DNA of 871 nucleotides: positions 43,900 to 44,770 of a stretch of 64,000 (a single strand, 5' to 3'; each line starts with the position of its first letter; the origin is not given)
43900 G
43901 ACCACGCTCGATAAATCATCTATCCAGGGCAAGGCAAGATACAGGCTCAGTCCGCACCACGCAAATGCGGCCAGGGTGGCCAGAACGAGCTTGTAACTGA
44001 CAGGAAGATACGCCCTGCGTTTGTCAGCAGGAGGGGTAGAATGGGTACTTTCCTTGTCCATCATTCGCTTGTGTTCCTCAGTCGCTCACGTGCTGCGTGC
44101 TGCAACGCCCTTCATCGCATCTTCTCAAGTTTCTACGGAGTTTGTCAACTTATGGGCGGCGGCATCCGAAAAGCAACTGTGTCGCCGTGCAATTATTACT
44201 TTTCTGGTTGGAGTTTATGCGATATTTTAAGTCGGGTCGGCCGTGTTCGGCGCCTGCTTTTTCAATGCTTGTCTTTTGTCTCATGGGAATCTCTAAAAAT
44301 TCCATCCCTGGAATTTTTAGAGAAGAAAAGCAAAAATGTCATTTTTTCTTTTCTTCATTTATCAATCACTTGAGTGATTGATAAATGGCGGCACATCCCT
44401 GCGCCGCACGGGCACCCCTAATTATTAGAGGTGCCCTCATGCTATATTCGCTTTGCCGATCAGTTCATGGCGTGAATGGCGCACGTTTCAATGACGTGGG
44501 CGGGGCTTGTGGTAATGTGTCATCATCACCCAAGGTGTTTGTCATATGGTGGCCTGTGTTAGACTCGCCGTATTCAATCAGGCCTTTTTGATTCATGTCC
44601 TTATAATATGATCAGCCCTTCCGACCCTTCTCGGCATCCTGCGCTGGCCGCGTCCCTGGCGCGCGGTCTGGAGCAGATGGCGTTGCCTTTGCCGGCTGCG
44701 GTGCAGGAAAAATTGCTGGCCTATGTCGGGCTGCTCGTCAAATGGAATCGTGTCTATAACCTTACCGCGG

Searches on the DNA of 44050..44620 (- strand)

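Call 52: search_rna_families(source=window, start=44050, end=44620, threshold=evalue, max_evalue=10)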
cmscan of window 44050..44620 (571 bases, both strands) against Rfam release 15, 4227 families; matches with E-value up to 10: 23.
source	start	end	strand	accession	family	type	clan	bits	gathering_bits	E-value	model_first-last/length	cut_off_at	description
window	44316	44360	-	RF03815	mir-3051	Gene; miRNA;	-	24.3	100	0.081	1-77/77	no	mir-3051 microRNA precursor family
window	44279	44381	-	RF00235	Plasmid_RNAIII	Gene;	-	21.7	60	0.48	1-131/131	no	Plasmid RNAIII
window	44274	44388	-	RF02325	TtnuHACA18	Gene; snRNA; snoRNA; HACA-box;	-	19.2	100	2.6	1-130/130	no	Tetrahymena snoRNA TtnuHACA18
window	44281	44393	+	RF02579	tsr26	Gene; sRNA;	-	19.2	141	2.7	1-122/122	no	S. aureus tsr26 small RNA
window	44290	44398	+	RF02325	TtnuHACA18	Gene; snRNA; snoRNA; HACA-box;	-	19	100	2.8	1-130/130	no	Tetrahymena snoRNA TtnuHACA18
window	44324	44354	-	RF03623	mir-1252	Gene; miRNA;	-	18.8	70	2.1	1-65/65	no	mir-1252 microRNA precursor family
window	44322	44360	+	RF04343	Plastid-psbA-2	Cis-reg;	CL00153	18.7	55.8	0.83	1-60/60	no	Plastid-psbA-2 3UTR RNA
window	44324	44354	+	RF03623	mir-1252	Gene; miRNA;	-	18.7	70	2.2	1-65/65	no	mir-1252 microRNA precursor family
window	44301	44381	+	RF00956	MIR1444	Gene; miRNA;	-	17.9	80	1.5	1-85/85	no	MIR1444 microRNA precursor family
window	44255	44369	-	RF02287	TtnuCD10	Gene; snRNA; snoRNA; CD-box;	-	17.2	85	7.6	1-117/117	no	Tetrahymena snoRNA TtnuCD10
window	44267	44389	-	RF00396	SNORA13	Gene; snRNA; snoRNA; HACA-box;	CL00028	17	53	2.7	1-134/134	no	Small nucleolar RNA SNORA13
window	44287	44357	+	RF01472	rli40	Gene; sRNA;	-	16.9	100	0.071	1-263/263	no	Listeria sRNA rli40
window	44358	44385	-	RF00956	MIR1444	Gene; miRNA;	-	16.7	80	3.3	1-85/85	no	MIR1444 microRNA precursor family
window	44350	44390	+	RF04347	Plastid-ccsA-ndhD-2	Cis-reg;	-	16.6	51.5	2.3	1-53/53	no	Plastid-ccsA-ndhD-2 3UTR RNA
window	44290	44323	-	RF04134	MIR7504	Gene; miRNA;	-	15.8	83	9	1-124/124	no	MIR7504 microRNA precursor family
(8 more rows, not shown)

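Call 78: build_rna_model(alignment_id=A2, structure=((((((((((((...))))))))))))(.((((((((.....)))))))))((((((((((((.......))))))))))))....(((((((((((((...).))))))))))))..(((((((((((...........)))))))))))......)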
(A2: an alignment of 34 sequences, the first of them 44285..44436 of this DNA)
Model R1 built from alignment A2 (34 sequences, 157 columns); structure: as given.
model positions 152; base pairs 57; branch points 4; effective number of sequences 1.08; information 0.591 bits per position. Calibrated on 0.2 Mb of random sequence (short: E-values are rough).
structure used (alignment columns):
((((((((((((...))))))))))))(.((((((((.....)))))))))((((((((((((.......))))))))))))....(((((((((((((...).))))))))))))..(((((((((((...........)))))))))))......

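Call 79: search_with_rna_model(model_id=R1, source=window, max_evalue=10, filters=off, show_alignments=3)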
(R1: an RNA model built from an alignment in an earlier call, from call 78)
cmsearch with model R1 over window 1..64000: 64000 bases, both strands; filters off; matches with E-value up to 10: 27.
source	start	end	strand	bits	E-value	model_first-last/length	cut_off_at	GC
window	44285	44436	-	153.6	1.3e-37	1-152/152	no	0.41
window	5585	5704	+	73.4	3.2e-17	1-152/152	no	0.44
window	44235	44393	+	42.3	2.6e-09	1-152/152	no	0.38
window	5585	5611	-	22.4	0.0003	1-27/152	no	0.52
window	44410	44436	+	17.5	0.0054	1-27/152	no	0.56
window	5634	5664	-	10.7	0.29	51-80/152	no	0.26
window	11313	11464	-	8.8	0.85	1-152/152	no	0.66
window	47867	47889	+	8.4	1.1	3-25/152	no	0.83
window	47867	47889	-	7.9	1.5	3-25/152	no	0.83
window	62529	62553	-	7.3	2.1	2-26/152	no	0.56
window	31992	32018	+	7.2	2.2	1-27/152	no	0.78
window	3078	3107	-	7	2.5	51-80/152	no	0.23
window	12217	12297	+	6.2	3.9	1-152/152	no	0.49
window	62529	62553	+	5.8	4.9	2-26/152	no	0.56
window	25590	25604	+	5.5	5.8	32-47/152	no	0.8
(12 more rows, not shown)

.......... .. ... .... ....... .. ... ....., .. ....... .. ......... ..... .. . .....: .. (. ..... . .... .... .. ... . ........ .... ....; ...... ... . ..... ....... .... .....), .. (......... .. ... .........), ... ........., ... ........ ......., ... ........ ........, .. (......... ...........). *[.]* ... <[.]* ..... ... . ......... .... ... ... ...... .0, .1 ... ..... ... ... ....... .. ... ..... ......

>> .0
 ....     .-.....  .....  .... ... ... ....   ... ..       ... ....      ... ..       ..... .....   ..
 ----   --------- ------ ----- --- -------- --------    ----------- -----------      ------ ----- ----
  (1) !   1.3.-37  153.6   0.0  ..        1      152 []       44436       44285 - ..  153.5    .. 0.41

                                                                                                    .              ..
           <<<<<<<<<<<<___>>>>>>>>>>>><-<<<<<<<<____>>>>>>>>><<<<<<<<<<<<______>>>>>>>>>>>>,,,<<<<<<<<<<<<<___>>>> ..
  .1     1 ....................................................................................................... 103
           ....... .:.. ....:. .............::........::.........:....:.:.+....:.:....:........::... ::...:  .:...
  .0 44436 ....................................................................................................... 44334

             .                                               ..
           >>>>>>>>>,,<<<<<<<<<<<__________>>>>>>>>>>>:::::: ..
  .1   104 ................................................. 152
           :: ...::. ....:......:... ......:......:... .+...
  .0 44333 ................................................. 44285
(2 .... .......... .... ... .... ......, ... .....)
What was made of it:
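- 44285..44436 (-): Copy B: complete 152-nt MITE. The covariance model R1 matches its full length (positions 1-152) at 153.6 bits, E 1e-37 (call 79).
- Checked: Copy A is truncated after model position ~101 (call 79).
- B is full length and A is truncated (call 79).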

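Call 80: search_with_rna_model(model_id=R1, sources=[window, L011, L012, L017, L018, L019, L020, L021, L022, L023, L024, L025, L026, L027, L028, L029, L030, L031, L032, L033, L034, L035, L036, L037, L038, L039, L040, L041, L042, L043, L044, L045, L046, L047, L048, L049, L050, L051, L052, L053, L054, L055, L056, L057, L058, L059, L060, L061, L062, L063, L064, L065, L066, L067, L068, L069, L070, L071, L072, L073, L074, L075, L076, L077, L078, L079, L080, L081, L082, L083, L084, L085, L086, L087, L088, L089, L090, L091, L092, L093, L094, L095, L096, L097, L098, L099, L100, L101, L102, L103, L104, L105], max_evalue=0.001, make_alignment=true)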
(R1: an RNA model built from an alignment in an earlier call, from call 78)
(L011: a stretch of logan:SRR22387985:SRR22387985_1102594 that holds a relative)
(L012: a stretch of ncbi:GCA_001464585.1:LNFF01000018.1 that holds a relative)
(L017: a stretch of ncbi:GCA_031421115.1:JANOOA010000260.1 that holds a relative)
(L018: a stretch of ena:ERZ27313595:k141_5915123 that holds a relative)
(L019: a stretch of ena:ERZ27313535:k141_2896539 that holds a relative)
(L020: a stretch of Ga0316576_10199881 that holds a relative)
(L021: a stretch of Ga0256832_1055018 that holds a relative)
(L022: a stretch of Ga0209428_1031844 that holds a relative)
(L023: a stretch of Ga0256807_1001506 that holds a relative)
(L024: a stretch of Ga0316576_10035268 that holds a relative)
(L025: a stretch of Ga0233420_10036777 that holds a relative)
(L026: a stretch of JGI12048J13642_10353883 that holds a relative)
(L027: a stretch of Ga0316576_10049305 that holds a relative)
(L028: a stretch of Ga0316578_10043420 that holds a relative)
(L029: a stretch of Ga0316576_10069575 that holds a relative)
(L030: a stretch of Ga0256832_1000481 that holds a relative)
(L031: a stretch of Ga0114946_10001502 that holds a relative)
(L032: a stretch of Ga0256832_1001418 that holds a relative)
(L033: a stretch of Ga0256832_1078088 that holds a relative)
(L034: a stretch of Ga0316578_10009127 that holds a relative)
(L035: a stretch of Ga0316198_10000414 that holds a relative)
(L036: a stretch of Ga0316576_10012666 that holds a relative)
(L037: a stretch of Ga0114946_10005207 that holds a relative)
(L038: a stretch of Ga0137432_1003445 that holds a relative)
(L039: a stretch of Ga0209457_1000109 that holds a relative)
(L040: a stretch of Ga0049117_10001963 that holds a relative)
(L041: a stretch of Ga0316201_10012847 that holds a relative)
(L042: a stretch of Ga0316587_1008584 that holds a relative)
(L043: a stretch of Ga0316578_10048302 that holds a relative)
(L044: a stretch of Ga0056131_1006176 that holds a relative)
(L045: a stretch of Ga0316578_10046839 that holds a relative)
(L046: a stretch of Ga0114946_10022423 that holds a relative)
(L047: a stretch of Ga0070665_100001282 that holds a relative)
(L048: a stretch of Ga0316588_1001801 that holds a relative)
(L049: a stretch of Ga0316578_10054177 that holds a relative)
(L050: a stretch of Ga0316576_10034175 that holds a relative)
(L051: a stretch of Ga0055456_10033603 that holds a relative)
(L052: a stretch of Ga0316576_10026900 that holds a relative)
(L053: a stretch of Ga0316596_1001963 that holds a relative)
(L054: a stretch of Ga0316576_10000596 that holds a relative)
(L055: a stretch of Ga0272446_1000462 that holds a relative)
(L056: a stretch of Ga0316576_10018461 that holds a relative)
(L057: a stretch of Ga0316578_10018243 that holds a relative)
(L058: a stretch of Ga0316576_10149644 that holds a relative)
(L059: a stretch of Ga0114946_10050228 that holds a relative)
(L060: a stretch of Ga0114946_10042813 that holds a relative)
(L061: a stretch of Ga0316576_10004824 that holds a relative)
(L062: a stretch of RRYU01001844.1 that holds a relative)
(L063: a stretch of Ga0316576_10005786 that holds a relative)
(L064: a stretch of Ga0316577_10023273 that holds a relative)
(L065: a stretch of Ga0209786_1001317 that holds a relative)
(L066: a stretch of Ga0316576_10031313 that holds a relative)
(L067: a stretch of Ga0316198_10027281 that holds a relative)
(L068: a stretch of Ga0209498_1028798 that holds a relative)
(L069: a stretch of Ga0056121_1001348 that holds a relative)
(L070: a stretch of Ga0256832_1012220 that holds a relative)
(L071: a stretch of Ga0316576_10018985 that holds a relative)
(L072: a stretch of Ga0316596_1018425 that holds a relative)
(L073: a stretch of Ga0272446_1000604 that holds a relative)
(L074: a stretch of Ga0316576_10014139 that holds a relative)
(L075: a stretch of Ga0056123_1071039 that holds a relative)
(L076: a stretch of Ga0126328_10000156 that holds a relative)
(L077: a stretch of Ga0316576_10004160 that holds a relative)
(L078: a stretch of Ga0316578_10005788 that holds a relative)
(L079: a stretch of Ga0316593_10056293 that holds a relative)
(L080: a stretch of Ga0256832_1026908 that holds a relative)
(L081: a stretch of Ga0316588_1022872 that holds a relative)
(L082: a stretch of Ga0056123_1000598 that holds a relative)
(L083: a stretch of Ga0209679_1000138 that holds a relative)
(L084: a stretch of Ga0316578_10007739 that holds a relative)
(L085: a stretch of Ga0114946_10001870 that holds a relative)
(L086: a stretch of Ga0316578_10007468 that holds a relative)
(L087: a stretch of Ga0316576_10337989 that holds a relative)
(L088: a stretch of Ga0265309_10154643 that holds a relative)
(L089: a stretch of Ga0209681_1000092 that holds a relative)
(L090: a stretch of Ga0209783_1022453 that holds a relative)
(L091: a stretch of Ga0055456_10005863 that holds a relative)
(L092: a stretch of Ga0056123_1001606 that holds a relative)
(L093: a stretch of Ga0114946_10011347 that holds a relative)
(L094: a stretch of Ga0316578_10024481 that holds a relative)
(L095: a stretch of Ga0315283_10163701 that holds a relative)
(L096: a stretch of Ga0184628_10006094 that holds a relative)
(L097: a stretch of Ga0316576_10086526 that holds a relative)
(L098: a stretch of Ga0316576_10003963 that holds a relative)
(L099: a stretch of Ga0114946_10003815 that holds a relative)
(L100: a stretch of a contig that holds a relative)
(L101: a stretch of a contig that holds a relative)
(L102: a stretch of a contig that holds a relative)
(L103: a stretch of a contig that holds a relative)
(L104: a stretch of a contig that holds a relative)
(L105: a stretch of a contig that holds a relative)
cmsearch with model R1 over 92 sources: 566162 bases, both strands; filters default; matches with E-value up to 0.001: 169.
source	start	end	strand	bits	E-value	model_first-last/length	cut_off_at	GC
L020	1172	1322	-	182.3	5.5e-44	1-152/152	no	0.58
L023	2363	2513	-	182.3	5.5e-44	1-152/152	no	0.58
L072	1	151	-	182.3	5.5e-44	1-152/152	no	0.58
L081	6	156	+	182.3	5.5e-44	1-152/152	no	0.58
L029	664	814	+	181.7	7.6e-44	1-152/152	no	0.58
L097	1456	1606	+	178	6.6e-43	1-152/152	no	0.59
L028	2342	2492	+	177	1.2e-42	1-152/152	no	0.58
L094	2984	3134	+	176.8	1.4e-42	1-152/152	no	0.56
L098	7817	7967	-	174.5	5.3e-42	1-152/152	no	0.56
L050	2590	2740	-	169.2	1.2e-40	1-152/152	no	0.58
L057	3157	3307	+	167.4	3.4e-40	1-152/152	no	0.58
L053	958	1108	-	165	1.4e-39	1-152/152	no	0.57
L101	6948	7100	+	162.2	6.9e-39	1-152/152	no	0.5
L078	2423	2574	+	161.8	8.9e-39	1-152/152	no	0.59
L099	1217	1367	-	161.6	1e-38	1-152/152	no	0.52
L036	2841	2992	-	161.5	1e-38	1-152/152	no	0.59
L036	5389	5539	+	161.4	1.1e-38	1-152/152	no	0.56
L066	27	177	+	158.3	6.8e-38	1-152/152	no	0.6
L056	1900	2051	-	158.2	7.1e-38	1-152/152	no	0.59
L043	2346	2485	+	156.6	1.9e-37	1-141/152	3'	0.58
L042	104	254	+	155.6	3.4e-37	1-152/152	no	0.56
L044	3894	4046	-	155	4.8e-37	1-152/152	no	0.5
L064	222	372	+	152.7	1.8e-36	1-152/152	no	0.55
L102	1121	1271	+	152.7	1.8e-36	1-152/152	no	0.55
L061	4528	4679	-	151.6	3.4e-36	1-152/152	no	0.58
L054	7017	7168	+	151.3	4.3e-36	1-152/152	no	0.59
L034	2680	2830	+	149.7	1e-35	1-152/152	no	0.56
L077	7523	7673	-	149.7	1e-35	1-152/152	no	0.56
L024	907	1058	-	148.7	1.9e-35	1-152/152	no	0.61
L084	1225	1376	+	148.7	1.9e-35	1-152/152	no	0.61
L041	864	1013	+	148.6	2e-35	1-152/152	no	0.51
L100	8515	8665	+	147.8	3.2e-35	1-152/152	no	0.53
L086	4362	4513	-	147.4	4.1e-35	1-152/152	no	0.59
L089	9991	10142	-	146.3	8e-35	1-152/152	no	0.5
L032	8682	8832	+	144.5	2.3e-34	1-152/152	no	0.5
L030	4443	4593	-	143.1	5.1e-34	1-152/152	no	0.5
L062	289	439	-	142.7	6.3e-34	1-152/152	no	0.57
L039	1599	1751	+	142.4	7.5e-34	1-152/152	no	0.54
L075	214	366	-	139.6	3.9e-33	1-152/152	no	0.48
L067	30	180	-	139.3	4.7e-33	1-152/152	no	0.51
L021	1641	1791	+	139.1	5.2e-33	1-152/152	no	0.51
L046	1353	1503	-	137.9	1.1e-32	1-152/152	no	0.66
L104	1290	1440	-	135.8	3.6e-32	1-152/152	no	0.58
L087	1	124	-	133.2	1.7e-31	1-125/152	3'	0.55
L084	3578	3729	-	133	1.9e-31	1-152/152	no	0.59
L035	7225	7375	-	130.2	9.7e-31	1-152/152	no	0.5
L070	697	847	+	130.2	9.9e-31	1-152/152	no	0.52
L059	1474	1624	+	123.7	4.5e-29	1-152/152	no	0.62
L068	1745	1895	-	123.7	4.5e-29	1-152/152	no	0.62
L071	1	109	-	118.4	9.6e-28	1-110/152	3'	0.59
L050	357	508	+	115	7.3e-27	1-152/152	no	0.59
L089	10348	10494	-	113.6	1.6e-26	1-152/152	no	0.48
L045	248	370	+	113.5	1.8e-26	1-152/152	no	0.63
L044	4252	4398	-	111.9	4.4e-26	1-152/152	no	0.48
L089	1430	1577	+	108.4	3.4e-25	1-152/152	no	0.5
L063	6857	7004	+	106.4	1.1e-24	1-152/152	no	0.59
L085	1282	1433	+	104.5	3.3e-24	1-152/152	no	0.64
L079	1219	1338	+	101.9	1.6e-23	1-121/152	3'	0.54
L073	11635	11785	-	101.7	1.7e-23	1-152/152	no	0.64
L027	1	86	-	99.8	5.4e-23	1-87/152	3'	0.59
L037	3665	3815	-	99.3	7.2e-23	1-152/152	no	0.64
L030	12600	12761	+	99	8.7e-23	1-152/152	no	0.48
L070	5435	5536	+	97.5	2e-22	1-104/152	3'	0.51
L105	162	324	-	94.3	1.3e-21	1-152/152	no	0.55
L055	7845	7995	-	93.3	2.4e-21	1-152/152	no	0.64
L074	5161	5302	+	89.1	2.8e-20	1-152/152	no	0.56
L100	9495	9650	+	88.9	3.1e-20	1-152/152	no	0.53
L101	885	1037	-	85.1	2.9e-19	1-152/152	no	0.48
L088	1064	1214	-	83.9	5.9e-19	1-152/152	no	0.5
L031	1704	1798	-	76.8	3.9e-17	1-152/152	no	0.56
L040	2539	2695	+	72.6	4.5e-16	1-152/152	no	0.46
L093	4735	4884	-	72.3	5.2e-16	1-152/152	no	0.61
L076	13133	13359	+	72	6.3e-16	1-152/152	no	0.5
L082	1101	1225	-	68.6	4.7e-15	1-152/152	no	0.5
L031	1403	1544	-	65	3.8e-14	1-152/152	no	0.56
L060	1575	1733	-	61.8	2.4e-13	1-152/152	no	0.63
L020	1033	1180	+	60.7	4.7e-13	1-152/152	no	0.56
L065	2538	2628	+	60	7e-13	1-152/152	no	0.58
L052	1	60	-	59.7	8.5e-13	1-61/152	3'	0.62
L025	130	220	-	59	1.3e-12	1-152/152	no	0.66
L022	200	308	-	58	2.3e-12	1-152/152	no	0.43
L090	2389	2497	+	58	2.3e-12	1-152/152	no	0.43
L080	105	239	-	57.9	2.5e-12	1-152/152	no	0.58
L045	35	168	+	57.8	2.6e-12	1-152/152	no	0.66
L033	1524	1690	-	57.6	2.9e-12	1-152/152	no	0.59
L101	4871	5027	+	57.3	3.6e-12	1-152/152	no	0.51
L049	195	279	-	57.2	3.8e-12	1-152/152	no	0.6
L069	1473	1608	+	56.1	6.9e-12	1-152/152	no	0.53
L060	1765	1853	-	56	7.6e-12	1-152/152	no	0.65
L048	1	54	-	55.9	7.8e-12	1-55/152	3'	0.63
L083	10262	10397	+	55.7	9.1e-12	1-152/152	no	0.53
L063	7382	7508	+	54.3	2.1e-11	1-152/152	no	0.72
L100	8558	8721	-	54.1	2.3e-11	1-152/152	no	0.55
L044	4922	5079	+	52.9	4.6e-11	1-152/152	no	0.5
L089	11018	11175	+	52.9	4.6e-11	1-152/152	no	0.5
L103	2989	3124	-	52.4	6.2e-11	1-152/152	no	0.54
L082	5453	5602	-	51.1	1.3e-10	1-152/152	no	0.56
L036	5431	5571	-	47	1.4e-09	1-152/152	no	0.52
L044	3180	3306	-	46.9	1.6e-09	1-152/152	no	0.52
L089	9277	9403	-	46.9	1.6e-09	1-152/152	no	0.52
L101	10099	10229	-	45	4.8e-09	1-152/152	no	0.44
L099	1186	1324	+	44.2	7.3e-09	1-152/152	no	0.51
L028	2384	2521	-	41.8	3.1e-08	1-152/152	no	0.57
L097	1498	1646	-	41.2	4.4e-08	1-152/152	no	0.58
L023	2370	2519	+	40.1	8.2e-08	1-152/152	no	0.55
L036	2796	2950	+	40.1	8.4e-08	1-152/152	no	0.57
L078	2465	2608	-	39.2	1.4e-07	1-152/152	no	0.56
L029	664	807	-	39.2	1.4e-07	1-152/152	no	0.57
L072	8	151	+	39.2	1.4e-07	1-152/152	no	0.56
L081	6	149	-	39.2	1.4e-07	1-152/152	no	0.56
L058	811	950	-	38.9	1.7e-07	1-152/152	no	0.62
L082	7766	7854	+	38.6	2e-07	1-152/152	no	0.53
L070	5224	5334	-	37.4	4e-07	1-152/152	no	0.6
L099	5638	5797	-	37.2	4.5e-07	1-152/152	no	0.66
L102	522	677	-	36.8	5.7e-07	1-152/152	no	0.57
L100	6989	7135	-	36.2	8.2e-07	1-152/152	no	0.63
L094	2976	3127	-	35.2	1.4e-06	1-152/152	no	0.56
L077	7487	7631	+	34.7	1.9e-06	1-152/152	no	0.6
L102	1164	1297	-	34.3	2.4e-06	1-152/152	no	0.54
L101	6990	7147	-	34.2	2.6e-06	1-152/152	no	0.5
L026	1839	1993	+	32.7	6.3e-06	1-152/152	no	0.63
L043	2388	2485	-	32.6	6.5e-06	55-152/152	5'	0.54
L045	125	274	-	32.6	6.5e-06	1-152/152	no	0.57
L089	1247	1423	+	32.6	6.6e-06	1-152/152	no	0.51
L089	1337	1456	-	32.5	7e-06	1-152/152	no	0.49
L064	265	398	-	32.5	7e-06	1-152/152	no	0.55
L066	69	234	-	32.4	7.4e-06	1-152/152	no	0.6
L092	3617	3687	+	32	9.4e-06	1-152/152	no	0.49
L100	9671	9825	+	31.9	1e-05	1-152/152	no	0.53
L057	3151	3300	-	31.6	1.2e-05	1-152/152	no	0.55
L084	3499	3687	+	30.9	1.8e-05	1-152/152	no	0.56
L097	1389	1482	-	29.4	4.3e-05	1-152/152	no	0.55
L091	1689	1837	-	29.2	4.8e-05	1-152/152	no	0.56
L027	1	92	+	29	5.5e-05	44-152/152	5'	0.59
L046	1477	1635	+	29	5.6e-05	1-152/152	no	0.65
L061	4471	4637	+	28.8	6.2e-05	1-152/152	no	0.56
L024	854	1016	+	28.7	6.8e-05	1-152/152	no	0.61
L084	1267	1429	-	28.7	6.8e-05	1-152/152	no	0.61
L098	7728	7925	+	28.5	7.6e-05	1-152/152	no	0.63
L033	1664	1690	+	28.3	8.3e-05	1-27/152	no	0.59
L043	2205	2372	-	28.2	8.8e-05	1-152/152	no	0.68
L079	1219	1330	-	27.5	0.00013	1-152/152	no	0.56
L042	104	130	-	27.1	0.00016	1-27/152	no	0.59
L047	5955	6030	-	27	0.00018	1-152/152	no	0.78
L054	7059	7207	-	27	0.00018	1-152/152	no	0.58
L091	1811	1884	+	26.6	0.00023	1-152/152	no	0.51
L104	1414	1440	+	26.5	0.00024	1-27/152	no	0.63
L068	1726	1852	+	26.5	0.00024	1-152/152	no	0.62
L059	1517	1643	-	26.5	0.00024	1-152/152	no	0.62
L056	1876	2009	+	26.5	0.00024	1-152/152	no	0.57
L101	7481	7597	-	26.4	0.00026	1-152/152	no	0.52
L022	282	432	+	26.3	0.00028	1-152/152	no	0.52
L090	2265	2415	-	26.3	0.00028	1-152/152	no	0.52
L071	1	115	+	26.2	0.00028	32-152/152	5'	0.57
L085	1221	1308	-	25.7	0.00037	1-152/152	no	0.65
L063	7323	7408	-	25.6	0.0004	1-152/152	no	0.64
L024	1032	1146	+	25.6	0.0004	1-152/152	no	0.71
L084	1137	1251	-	25.6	0.0004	1-152/152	no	0.71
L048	28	134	+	25.5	0.00044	1-152/152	no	0.67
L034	2581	2706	-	25.4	0.00045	1-152/152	no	0.66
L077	7647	7772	+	25.4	0.00045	1-152/152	no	0.66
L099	1341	1431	+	25.3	0.00048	1-152/152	no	0.68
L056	2025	2159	+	25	0.00057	1-152/152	no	0.53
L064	222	248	-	24.7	0.00069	1-27/152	no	0.59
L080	213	239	+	24.7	0.00069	1-27/152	no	0.59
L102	1121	1147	-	24.7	0.00069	1-27/152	no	0.59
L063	6895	7034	-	24.2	0.00094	1-152/152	no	0.61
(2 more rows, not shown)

Alignment A3: 150 matches aligned to the model, 484 columns, each read 5' to 3' on its own strand. Consensus structure (alignment columns), stored with it:
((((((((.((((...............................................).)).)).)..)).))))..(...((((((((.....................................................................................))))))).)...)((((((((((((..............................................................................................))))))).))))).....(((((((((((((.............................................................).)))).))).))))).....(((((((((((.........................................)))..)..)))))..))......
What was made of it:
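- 77 of them match model R1 at 50 bits or more, there were 169 hits in 566 kb, and some contigs hold several copies (call 80).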
